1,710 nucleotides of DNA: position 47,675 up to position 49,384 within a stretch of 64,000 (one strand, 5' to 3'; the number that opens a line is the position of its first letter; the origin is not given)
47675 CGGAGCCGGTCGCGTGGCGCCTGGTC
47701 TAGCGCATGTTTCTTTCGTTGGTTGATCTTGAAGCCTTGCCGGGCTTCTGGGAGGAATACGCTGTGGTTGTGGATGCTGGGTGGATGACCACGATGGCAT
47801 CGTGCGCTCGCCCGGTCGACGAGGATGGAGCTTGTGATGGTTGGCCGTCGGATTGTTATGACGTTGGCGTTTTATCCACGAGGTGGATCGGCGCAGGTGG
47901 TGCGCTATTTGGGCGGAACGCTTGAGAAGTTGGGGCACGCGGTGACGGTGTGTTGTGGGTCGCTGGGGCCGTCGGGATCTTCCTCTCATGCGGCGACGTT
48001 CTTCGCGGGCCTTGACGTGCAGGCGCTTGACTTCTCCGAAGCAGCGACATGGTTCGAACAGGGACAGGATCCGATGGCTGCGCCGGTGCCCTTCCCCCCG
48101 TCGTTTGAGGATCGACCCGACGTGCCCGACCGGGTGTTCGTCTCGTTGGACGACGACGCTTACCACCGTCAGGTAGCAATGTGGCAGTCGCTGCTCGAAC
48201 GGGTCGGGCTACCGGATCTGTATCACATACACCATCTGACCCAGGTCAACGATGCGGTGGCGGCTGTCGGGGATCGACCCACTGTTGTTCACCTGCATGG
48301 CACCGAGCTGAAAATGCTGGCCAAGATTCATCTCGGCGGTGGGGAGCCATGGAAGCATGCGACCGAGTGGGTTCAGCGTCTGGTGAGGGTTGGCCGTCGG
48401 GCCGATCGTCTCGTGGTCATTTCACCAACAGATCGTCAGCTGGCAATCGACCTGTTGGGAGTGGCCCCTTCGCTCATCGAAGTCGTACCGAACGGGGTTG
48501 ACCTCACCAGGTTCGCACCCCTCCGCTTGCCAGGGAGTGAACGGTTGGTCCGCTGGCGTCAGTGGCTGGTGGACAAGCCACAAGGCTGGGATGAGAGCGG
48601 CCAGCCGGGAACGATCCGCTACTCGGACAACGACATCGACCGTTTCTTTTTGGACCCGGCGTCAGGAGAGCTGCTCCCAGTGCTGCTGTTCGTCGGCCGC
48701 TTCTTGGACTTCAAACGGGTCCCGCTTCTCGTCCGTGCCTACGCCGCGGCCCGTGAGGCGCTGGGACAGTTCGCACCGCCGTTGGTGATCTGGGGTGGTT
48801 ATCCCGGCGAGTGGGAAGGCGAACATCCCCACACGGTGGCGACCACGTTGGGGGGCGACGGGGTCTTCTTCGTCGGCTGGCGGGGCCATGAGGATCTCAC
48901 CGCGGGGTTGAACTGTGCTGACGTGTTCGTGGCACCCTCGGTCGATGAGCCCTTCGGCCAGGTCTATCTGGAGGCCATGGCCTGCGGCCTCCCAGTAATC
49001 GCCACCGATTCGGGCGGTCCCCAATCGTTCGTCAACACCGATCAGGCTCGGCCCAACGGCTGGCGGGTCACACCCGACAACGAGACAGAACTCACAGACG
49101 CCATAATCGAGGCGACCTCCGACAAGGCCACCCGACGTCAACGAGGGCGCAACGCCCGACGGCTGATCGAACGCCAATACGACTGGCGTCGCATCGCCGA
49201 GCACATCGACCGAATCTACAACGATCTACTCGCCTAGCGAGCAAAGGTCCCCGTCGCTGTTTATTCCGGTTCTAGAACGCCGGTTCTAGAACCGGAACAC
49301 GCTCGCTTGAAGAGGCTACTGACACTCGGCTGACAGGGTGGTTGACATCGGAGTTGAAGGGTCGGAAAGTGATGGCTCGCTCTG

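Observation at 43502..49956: Accessory island of small and decayed genes held together by a private repeat family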

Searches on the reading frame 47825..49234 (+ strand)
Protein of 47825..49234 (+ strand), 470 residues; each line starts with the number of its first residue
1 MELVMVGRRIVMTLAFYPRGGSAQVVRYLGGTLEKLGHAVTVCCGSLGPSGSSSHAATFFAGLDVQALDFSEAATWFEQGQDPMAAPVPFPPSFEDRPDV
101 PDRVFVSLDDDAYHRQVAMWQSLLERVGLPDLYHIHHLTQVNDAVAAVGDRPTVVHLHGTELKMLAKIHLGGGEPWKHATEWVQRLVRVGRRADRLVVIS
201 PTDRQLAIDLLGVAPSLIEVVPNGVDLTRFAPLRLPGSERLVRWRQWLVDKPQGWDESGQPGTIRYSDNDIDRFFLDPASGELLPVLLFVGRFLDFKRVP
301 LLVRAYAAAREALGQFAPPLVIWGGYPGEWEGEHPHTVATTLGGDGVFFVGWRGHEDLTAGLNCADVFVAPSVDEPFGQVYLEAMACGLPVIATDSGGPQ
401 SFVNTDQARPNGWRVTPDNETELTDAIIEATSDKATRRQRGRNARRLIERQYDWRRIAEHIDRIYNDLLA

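Call 9: search_protein_families(library=pfam, max_evalue=0.01, proteins=[window:47825-49234:+])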
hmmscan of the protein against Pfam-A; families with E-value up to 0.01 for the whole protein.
window:47825-49234:+ (470 aa): 6 families
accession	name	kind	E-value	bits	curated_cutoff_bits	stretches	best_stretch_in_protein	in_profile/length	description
PF00534.26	Glycos_transf_1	-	1.6e-28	99.9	26.4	1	285-446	16-171/172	Glycosyl transferases group 1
PF13692.12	Glyco_trans_1_4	-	2e-26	93.4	27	1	285-432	2-141/142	Glycosyl transferases group 1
PF13439.12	Glyco_transf_4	-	2.5e-18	67.1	28.5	1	20-229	2-170/170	Glycosyltransferase Family 4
PF20706.3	GT4-conflict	-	9.5e-15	54.9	26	1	286-459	199-383/385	Family 4 Glycosyltransferase in conflict systems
PF13579.12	Glyco_trans_4_4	-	5e-14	53.4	29.7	1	20-224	1-158/158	Glycosyl transferase 4-like domain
PF13524.12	Glyco_trans_1_2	-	1.6e-06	28.6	25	1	316-461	15-142/144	Glycosyl transferase-like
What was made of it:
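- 47837..49237 (+): GT4 glycosyltransferase gene with a conserved ~170-nt leader (47663-47836). Pfam (call 9).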

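Call 23: find_homologous_proteins(query=window:47837-49234:+, max_evalue=1e-20)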
Query window:47837-49234:+ (466 aa): 3041 proteins with E <= 1e-20 among 8000 candidates; the best 120 are listed.
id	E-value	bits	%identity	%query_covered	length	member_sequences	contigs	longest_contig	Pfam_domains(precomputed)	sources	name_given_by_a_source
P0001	0.0e+0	1085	100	100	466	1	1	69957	PF00534.27,PF13579.13,PF13524.13,PF13439.13,PF20706.4,PF13692.13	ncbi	-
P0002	6.7e-287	970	90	100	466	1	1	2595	PF00534.27,PF13579.13,PF13524.13,PF13439.13,PF20706.4,PF13692.13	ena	-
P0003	1.2e-283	959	89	100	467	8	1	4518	PF00534.27,PF13524.13,PF13439.13,PF20706.4,PF13692.13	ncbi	-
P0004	3.1e-274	928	86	100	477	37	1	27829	PF00534.27,PF13439.13,PF20706.4,PF13692.13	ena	-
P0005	3.2e-273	925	85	100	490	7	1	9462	PF00534.27,PF13579.13,PF13439.13,PF20706.4,PF13692.13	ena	-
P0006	4.6e-273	924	86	99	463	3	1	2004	PF00534.27,PF13579.13,PF13524.13,PF13439.13,PF20706.4,PF13692.13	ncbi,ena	-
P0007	1.1e-272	923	85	100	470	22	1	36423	PF00534.27,PF13579.13,PF13524.13,PF13439.13,PF20706.4,PF13692.13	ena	-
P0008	2.5e-272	922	84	100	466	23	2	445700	PF00534.27,PF13579.13,PF13524.13,PF13439.13,PF20706.4,PF13692.13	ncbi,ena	-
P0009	1.9e-271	919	85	100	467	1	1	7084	PF00534.27,PF13439.13,PF20706.4,PF13692.13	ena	-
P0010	2.3e-271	919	85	100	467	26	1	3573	PF00534.27,PF13524.13,PF13439.13,PF20706.4,PF13692.13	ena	-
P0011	2.4e-271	919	86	98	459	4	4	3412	PF00534.27,PF13579.13,PF13524.13,PF13439.13,PF20706.4,PF13692.13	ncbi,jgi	jgi:glycosyltransferase involved in cell wall biosynthesis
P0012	4.2e-271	918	84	100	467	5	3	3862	PF00534.27,PF13579.13,PF13439.13,PF20706.4,PF13692.13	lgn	-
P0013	5.8e-271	918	86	100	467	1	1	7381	PF00534.27,PF13579.13,PF13439.13,PF20706.4,PF13692.13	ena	-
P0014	7.4e-270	914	85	100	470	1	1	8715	PF00534.27,PF13579.13,PF13439.13,PF20706.4,PF13692.13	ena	-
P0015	1.1e-268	910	85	98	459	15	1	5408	PF00534.27,PF13579.13,PF13524.13,PF13439.13,PF20706.4,PF13692.13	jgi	jgi:glycosyltransferase involved in cell wall biosynthesis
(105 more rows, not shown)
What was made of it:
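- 47837..49237 (+): 80-90% aa homologues in many contigs (call 23).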

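Call 24: find_encoding_contigs(protein=P0008, flank=10000, max_places=3)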
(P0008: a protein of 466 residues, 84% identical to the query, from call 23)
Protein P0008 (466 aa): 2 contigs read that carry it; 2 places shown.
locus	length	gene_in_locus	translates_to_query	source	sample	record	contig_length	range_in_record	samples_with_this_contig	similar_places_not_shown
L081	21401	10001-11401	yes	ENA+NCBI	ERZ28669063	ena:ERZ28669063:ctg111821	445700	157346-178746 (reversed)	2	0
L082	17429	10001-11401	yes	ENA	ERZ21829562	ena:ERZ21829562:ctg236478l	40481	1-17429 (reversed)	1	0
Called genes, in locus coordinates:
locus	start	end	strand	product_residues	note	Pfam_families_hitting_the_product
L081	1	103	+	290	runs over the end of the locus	PF00795:CN_hydrolase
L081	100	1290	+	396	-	PF20695:UbiD_N, PF01977:UbiD, PF20696:UbiD_C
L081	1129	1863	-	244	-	PF13487:HD_5 (weak)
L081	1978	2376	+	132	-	PF07366:SnoaL (faint), PF12680:SnoaL_2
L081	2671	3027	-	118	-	PF13302:Acetyltransf_3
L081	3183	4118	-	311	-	PF13936:HTH_38, PF00665:rve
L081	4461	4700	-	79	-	-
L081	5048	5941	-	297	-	PF13276:HTH_21, PF00665:rve, PF13683:rve_3, PF13333:rve_2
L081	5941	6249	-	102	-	PF01527:HTH_Tnp_1, PF13542:HTH_Tnp_ISL3 (weak)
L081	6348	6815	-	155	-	PF00665:rve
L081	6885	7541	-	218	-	PF13936:HTH_38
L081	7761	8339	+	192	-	PF04264:YceI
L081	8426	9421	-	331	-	PF12576:DUF3754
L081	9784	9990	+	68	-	-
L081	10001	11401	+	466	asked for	PF13439:Glyco_transf_4, PF13579:Glyco_trans_4_4, PF20706:GT4-conflict, PF00534:Glycos_transf_1, PF13692:Glyco_trans_1_4, PF13524:Glyco_trans_1_2 (weak)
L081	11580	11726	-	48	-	-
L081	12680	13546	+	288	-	-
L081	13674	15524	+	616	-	PF01642:MM_CoA_mutase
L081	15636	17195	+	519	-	PF00501:AMP-binding, PF13193:AMP-binding_C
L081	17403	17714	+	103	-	-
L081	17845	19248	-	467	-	PF01979:Amidohydro_1, PF12890:DHOase (weak), PF07969:Amidohydro_3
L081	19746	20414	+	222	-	PF19700:DUF6198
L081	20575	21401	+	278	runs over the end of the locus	PF02219:MTHFR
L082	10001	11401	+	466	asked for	PF13439:Glyco_transf_4, PF13579:Glyco_trans_4_4, PF20706:GT4-conflict, PF00534:Glycos_transf_1, PF13692:Glyco_trans_1_4, PF13524:Glyco_trans_1_2 (weak)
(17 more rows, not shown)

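Call 25: find_encoding_contigs(protein=P0004, flank=10000, max_places=3)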
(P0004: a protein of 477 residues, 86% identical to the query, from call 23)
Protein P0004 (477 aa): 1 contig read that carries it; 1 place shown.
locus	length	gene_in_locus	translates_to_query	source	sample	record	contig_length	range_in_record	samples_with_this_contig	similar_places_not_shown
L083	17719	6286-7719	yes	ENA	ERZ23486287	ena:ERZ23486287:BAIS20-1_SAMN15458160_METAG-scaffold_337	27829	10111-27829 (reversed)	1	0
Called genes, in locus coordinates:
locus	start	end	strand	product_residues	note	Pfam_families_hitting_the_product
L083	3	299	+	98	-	?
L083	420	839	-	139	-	PF10722:YbjN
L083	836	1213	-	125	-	PF06089:Asparaginase_II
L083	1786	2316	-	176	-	PF22802:RsiG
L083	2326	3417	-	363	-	PF01551:Peptidase_M23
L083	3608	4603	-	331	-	PF02597:ThiS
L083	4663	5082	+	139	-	-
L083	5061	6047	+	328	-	PF08240:ADH_N, PF00107:ADH_zinc_N, PF13602:ADH_zinc_N_2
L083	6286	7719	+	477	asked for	PF13439:Glyco_transf_4, PF00534:Glycos_transf_1, PF20706:GT4-conflict, PF13692:Glyco_trans_1_4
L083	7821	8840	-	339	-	PF00291:PALP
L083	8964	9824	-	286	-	PF00561:Abhydrolase_1, PF00975:Thioesterase (weak), PF12146:Hydrolase_4, PF12697:Abhydrolase_6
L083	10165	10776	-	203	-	PF02589:LUD_dom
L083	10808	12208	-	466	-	PF02589:LUD_dom, PF13187:Fer4_9 (faint), PF13183:Fer4_8, PF13237:Fer4_10 (faint), PF12798:Fer4_3 (faint), PF11870:LutB_C (weak)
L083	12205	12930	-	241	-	PF02754:CCG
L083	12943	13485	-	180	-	PF00578:AhpC-TSA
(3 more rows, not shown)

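Call 26: find_encoding_contigs(protein=P0007, flank=10000, max_places=3)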
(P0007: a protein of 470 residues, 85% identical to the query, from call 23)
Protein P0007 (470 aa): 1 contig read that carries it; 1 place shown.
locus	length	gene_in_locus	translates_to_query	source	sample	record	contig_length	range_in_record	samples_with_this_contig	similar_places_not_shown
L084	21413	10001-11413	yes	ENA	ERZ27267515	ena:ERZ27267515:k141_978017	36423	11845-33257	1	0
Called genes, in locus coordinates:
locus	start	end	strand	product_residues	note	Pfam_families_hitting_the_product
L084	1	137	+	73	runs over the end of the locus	-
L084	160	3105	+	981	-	PF00580:UvrD-helicase, PF13245:AAA_19, PF13361:UvrD_C, PF13538:UvrD_C_2 (faint), PF10926:DUF2800, PF12705:PDDEXK_1, PF01930:Cas_Cas4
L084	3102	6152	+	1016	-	PF00580:UvrD-helicase, PF13245:AAA_19, PF13361:UvrD_C, PF13538:UvrD_C_2 (faint), PF12705:PDDEXK_1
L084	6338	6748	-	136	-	-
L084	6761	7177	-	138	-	PF02580:Tyr_Deacylase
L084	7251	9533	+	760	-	PF01553:Acyltransferase, PF19277:GPAT_C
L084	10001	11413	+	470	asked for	PF13439:Glyco_transf_4, PF13579:Glyco_trans_4_4, PF00534:Glycos_transf_1, PF20706:GT4-conflict, PF13692:Glyco_trans_1_4, PF13524:Glyco_trans_1_2 (weak)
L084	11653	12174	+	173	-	PF18955:DUF5698, PF10035:DUF2179 (weak)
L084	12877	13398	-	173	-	-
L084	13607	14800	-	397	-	PF12679:ABC2_membrane_2, PF12698:ABC2_membrane_3, PF01061:ABC2_membrane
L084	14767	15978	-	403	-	PF12679:ABC2_membrane_2, PF12698:ABC2_membrane_3, PF01061:ABC2_membrane, PF12730:ABC2_membrane_4 (weak)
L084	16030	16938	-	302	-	PF00005:ABC_tran, PF13304:AAA_21, PF13732:DrrA1-3_C (weak)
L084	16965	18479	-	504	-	PF02310:B12-binding (weak), PF04055:Radical_SAM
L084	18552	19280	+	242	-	PF00561:Abhydrolase_1, PF12146:Hydrolase_4, PF12697:Abhydrolase_6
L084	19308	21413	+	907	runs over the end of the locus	PF28598:PDH_E1_N, PF00456:Transketolase_N, PF17831:PDH_E1_M, PF22613:Transketolase_C_1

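Call 29: find_related_loci(query=window:47837-49234:+, collection=metagenome_contigs, flank=6000)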
Query window:47837-49234:+ (466 aa) in metagenome_contigs; peptide patterns used: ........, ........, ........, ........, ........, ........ (x = any residue, [..] = any of these).
223 stretches matched a pattern; 198 encode a relative of the query (tblastn E <= 1e-3); the best 80 are kept; 80 distinct loci.
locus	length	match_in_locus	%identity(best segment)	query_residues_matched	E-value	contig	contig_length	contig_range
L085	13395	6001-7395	86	1-465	0e+0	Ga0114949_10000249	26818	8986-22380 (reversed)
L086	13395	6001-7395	85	1-465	0e+0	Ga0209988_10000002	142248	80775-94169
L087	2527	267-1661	84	1-465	0e+0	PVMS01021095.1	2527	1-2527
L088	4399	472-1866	86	1-465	0e+0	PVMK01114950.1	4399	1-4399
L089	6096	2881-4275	82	2-466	0e+0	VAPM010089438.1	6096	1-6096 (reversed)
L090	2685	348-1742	84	1-466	0e+0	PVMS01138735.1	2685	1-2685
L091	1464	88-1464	83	1-460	0e+0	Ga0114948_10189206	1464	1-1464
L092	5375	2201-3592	80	2-465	0e+0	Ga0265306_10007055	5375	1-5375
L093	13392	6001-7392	80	2-465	0e+0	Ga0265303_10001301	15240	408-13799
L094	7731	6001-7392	83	2-465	0e+0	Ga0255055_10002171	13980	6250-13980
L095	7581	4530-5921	83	2-465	0e+0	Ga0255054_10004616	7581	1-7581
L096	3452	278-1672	80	1-465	0e+0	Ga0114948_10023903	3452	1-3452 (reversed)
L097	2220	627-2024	79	1-466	0e+0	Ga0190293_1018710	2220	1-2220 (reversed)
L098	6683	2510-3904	80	2-466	0e+0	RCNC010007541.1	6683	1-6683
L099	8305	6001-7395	80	2-466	0e+0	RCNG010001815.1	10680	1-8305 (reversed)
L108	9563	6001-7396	83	2-466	0e+0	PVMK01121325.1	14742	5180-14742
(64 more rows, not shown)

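Call 44: search_protein_families(library=ncbifam, max_evalue=0.01, proteins=[window:47837-49234:+])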
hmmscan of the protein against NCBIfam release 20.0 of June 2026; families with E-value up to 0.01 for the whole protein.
window:47837-49234:+ (466 aa): 37 families (the best 25 are shown)
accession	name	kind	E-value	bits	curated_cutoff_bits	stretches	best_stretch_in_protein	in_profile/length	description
TIGR03088.1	stp2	hypoth_equivalog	2.7e-27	95.8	409.05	1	282-465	196-374/374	TIGR03088 family PEP-CTERM/XrtA system glycosyltransferase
TIGR02149.1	glgA_Coryne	subfamily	1.8e-23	83.3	302.4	1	281-464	205-390/391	glycogen synthase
TIGR03449.1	mycothiol_MshA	equivalog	2.4e-22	79.4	462.5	1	282-464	222-403/406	D-inositol-3-phosphate glycosyltransferase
NF041876.1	EPS_EpsE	equivalog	6.4e-21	75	400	1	341-456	276-388/389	exopolysaccharide biosynthesis GT4 family glycosyltransferase EpsE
NF053787.1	GlcN_PG_synth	equivalog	8e-18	64.4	480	1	351-465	252-360/361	N-acetylglucosaminyl phosphatidylglycerol synthase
NF038295.1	EPS_HpsP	equivalog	2.5e-17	63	550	1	280-464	207-387/388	hormogonium polysaccharide biosynthesis glycosyltransferase HpsP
TIGR04047.1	MSMEG_0565_glyc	hypoth_equivalog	3.9e-17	62.4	259.85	1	339-461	253-371/373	MSMEG_0565 family glycosyltransferase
TIGR03999.1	thiol_BshA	equivalog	5.1e-17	61.9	273.7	1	282-465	201-374/375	N-acetyl-alpha-D-glucosaminyl L-malate synthase BshA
TIGR02472.1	sucr_P_syn_N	equivalog_domain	3.9e-16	58.9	576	1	362-452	342-429/439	sucrose-phosphate synthase, putative, glycosyltransferase domain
TIGR04063.1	stp3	hypoth_equivalog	2.9e-15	56.1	442.05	1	281-465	214-396/397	TIGR04063 family PEP-CTERM/XrtA system glycosyltransferase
TIGR04157.1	glyco_rSAM_CFB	subfamily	4.2e-14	52.3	400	1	282-461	229-406/406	TIGR04157 family glycosyltransferase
NF041879.1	EPS_EpsH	equivalog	7.7e-13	47.9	800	1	282-465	239-417/431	exopolysaccharide biosynthesis glycosyltransferase EpsH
TIGR02468.1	sucrsPsyn_pln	equivalog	1.4e-10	39.7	1143.95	1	362-451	573-658/1051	sucrose-phosphate synthase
NF038229.1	Glyco4_Geo_Pelo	equivalog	2.2e-10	40.1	400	1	345-465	222-337/338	GPMC system family 4 glycosyltransferase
NF046085.1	XrtY_assoc_Gly1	equivalog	3.8e-10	39.2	400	1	345-464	269-384/387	XrtY-associated glycosyltransferase XYAG1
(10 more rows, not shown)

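Call 69: search_protein_families(library=pfam, max_evalue=0.001, proteins=[L108:614-1828:+, L108:1893-2321:+, L108:2392-3189:-, L108:2752-3522:+, L108:3474-3977:-, L108:4106-4462:-, L108:4389-4964:+, L108:4553-5188:-, L108:7692-8411:-, L108:8820-9557:-])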
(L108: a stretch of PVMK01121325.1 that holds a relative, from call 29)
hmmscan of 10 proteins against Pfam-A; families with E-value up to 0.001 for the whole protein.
L108:614-1828:+ (404 aa): 1 family
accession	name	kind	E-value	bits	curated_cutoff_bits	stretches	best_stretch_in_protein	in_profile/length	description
PF00144.29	Beta-lactamase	-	1.1e-28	100.9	27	1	97-382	19-314/329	Beta-lactamase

L108:1893-2321:+ (142 aa): 1 family
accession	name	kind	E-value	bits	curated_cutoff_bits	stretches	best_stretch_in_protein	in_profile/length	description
PF07883.17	Cupin_2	-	1.5e-09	37.8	27.2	1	57-116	8-67/70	Cupin domain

L108:2392-3189:- (265 aa): 0 families

L108:2752-3522:+ (256 aa): 0 families

L108:3474-3977:- (167 aa): 4 families
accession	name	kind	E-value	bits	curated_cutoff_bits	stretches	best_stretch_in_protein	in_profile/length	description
PF12680.13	SnoaL_2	-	3.4e-15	56.9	27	1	46-148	2-101/102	SnoaL-like domain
PF13474.12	SnoaL_3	-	9.6e-05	23.2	22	1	46-94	6-54/121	SnoaL-like domain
PF07366.18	SnoaL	-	0.0001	22.5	28.4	1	46-153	5-117/126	SnoaL-like polyketide cyclase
PF14534.12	DUF4440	-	0.0002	22.2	25.2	1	41-126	1-82/107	Domain of unknown function (DUF4440)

L108:4106-4462:- (118 aa): 1 family
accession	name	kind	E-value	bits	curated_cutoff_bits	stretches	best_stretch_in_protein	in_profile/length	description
PF00211.25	Guanylate_cyc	-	1.6e-08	34.8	21.9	1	18-94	89-172/183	Adenylate and Guanylate cyclase catalytic domain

L108:4389-4964:+ (191 aa): 0 families

L108:4553-5188:- (211 aa): 2 families
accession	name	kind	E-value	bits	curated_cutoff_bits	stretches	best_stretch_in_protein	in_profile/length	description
PF13474.12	SnoaL_3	-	2.9e-18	66.8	22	1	33-153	1-121/121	SnoaL-like domain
PF12680.13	SnoaL_2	-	9.2e-06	26.6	27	1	37-137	1-95/102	SnoaL-like domain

L108:7692-8411:- (239 aa): 2 families
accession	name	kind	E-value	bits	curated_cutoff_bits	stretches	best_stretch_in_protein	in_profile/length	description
PF20181.5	DUF6544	-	4.8e-45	153.9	25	1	14-227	8-221/221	Family of unknown function (DUF6544)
PF21900.3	DUF6920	-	2.2e-38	132.5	27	1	16-230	2-218/222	Family of unknown function (DUF6920)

L108:8820-9557:- (245 aa): 0 families

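Call 75: search_protein_families(library=ncbifam, max_evalue=0.001, proteins=[L081:3186-4118:-, L094:644-2077:+])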
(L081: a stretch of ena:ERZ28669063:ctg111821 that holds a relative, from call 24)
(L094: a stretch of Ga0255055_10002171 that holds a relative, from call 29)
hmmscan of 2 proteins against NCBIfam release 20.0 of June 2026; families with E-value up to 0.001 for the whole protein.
L081:3186-4118:- (311 aa): 2 families
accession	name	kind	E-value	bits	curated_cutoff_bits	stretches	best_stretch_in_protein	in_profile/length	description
NF033563.0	transpos_IS30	equivalog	4.2e-85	285.7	80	1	19-292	1-267/267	IS30 family transposase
NF033546.1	transpos_IS21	equivalog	8.9e-07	28.7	160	0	231-304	207-283/294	IS21 family transposase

L094:644-2077:+ (478 aa): 6 families
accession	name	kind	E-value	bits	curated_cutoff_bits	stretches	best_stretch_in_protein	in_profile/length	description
NF058673.1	LipAdnlyCyLipJMY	equivalog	1.2e-40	139.6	800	1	37-464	17-442/449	bifunctional lipase/adenylate cyclase LipJ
NF051488.1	bifunc_PcaDC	exception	7.5e-15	54.9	390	1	77-316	34-265/375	bifunctional 3-oxoadipate enol-lactonase/4-carboxymuconolactone decarboxylase PcaDC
TIGR02427.1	protocat_pcaD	equivalog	2.3e-10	40.3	255.85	1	77-283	35-231/251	3-oxoadipate enol-lactonase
TIGR04510.1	mod_pep_cyc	subfamily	1.2e-07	30.7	400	1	317-408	5-101/814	putative peptide modification system cyclase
NF051487.1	bifunc_PcaCD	exception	3.3e-07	29.7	430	1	77-282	194-390/413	bifunctional 4-carboxymuconolactone decarboxylase/3-oxoadipate enol-lactonase PcaCD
TIGR03611.1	RutD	equivalog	4.4e-05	23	238.5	1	77-300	35-253/258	pyrimidine utilization protein D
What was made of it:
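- On IS30 family IS / MITE remnants: The L081 transposase matches NF033563 at 285.7 bits (call 75).
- IS identity: the L081 elements encode an IS30-family transposase (NF033563, 285.7 bits, call 75).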

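Call 82: search_protein_families(library=padloc, max_evalue=0.001, proteins=[window:47837-49234:+])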
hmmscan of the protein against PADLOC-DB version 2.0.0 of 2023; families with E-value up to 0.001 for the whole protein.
window:47837-49234:+ (466 aa): 0 families

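Call 86: find_related_loci(query=window:47837-49234:+, collection=viral_contigs, flank=5000)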
Query window:47837-49234:+ (466 aa) in viral_contigs; peptide patterns used: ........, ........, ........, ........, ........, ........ (x = any residue, [..] = any of these).
1 stretches matched a pattern, but none encodes a relative of the query by tblastn (E <= 1e-3).
